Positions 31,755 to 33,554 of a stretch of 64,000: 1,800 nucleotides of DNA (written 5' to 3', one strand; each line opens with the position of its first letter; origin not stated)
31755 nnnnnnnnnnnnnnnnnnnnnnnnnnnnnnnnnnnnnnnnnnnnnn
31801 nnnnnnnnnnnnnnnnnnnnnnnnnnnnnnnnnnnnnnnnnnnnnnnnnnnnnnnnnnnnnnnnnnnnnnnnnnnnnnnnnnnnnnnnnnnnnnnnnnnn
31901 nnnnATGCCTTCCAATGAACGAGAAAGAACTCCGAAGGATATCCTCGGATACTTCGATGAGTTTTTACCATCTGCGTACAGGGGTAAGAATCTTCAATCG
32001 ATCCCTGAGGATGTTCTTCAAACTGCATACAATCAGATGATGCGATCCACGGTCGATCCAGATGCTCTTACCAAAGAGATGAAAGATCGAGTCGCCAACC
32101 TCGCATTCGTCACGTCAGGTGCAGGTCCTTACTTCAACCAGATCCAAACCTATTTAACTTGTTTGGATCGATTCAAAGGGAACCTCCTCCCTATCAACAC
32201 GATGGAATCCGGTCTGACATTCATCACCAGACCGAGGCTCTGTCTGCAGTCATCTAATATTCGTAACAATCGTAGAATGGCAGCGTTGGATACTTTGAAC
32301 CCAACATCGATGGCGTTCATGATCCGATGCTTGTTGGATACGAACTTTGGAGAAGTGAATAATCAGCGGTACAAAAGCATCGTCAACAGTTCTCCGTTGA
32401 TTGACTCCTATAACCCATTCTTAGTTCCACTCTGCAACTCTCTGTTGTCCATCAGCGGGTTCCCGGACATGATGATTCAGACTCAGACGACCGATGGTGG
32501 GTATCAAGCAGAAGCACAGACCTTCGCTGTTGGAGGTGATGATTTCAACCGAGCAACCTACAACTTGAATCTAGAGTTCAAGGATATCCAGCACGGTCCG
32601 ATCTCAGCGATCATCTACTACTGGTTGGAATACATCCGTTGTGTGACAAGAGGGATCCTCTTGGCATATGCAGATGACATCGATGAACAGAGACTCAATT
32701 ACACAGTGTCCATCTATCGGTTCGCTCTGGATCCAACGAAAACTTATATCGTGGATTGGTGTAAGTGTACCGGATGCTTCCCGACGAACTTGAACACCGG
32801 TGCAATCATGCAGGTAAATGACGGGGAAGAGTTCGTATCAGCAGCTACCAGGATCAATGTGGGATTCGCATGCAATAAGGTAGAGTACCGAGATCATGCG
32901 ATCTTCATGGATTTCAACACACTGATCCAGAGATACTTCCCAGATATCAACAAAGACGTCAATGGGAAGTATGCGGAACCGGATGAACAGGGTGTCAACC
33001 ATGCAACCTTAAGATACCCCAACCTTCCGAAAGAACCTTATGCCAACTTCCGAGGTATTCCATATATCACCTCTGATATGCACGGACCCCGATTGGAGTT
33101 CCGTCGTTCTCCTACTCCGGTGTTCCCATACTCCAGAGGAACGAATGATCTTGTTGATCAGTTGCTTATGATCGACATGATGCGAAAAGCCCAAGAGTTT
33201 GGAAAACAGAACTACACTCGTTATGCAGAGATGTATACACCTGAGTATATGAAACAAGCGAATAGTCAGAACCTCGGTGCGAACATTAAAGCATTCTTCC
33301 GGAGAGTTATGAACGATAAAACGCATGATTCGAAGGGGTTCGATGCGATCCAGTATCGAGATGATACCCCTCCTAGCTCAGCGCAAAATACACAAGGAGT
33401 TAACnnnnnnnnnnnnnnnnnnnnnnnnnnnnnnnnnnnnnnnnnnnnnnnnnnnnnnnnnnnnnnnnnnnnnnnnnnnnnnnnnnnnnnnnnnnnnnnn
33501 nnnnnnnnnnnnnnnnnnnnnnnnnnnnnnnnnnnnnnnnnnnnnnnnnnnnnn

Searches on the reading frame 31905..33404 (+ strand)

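Call 11: search_protein_families(library=phrogs, proteins=[window:31905-33404:+], max_evalue=0.00001)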
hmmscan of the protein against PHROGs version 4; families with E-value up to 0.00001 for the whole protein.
window:31905-33404:+ (500 aa): 2 families
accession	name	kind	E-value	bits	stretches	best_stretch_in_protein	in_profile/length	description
phrog_3196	-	unknown function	1.1e-59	203.4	1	56-390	13-331/356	-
phrog_21400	-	head and packaging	1.4e-19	71.5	1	105-340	37-243/310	virion structural protein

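Call 71: search_protein_families(library=pfam, proteins=[window:31905-33404:+], max_evalue=0.001)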
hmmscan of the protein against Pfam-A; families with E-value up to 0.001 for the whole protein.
window:31905-33404:+ (500 aa): 1 family
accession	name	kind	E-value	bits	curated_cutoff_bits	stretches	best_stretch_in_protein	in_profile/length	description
PF23971.1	Phage_TTP_15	-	1.2e-57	195.9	27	1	64-390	24-343/365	Putative phage tail tube protein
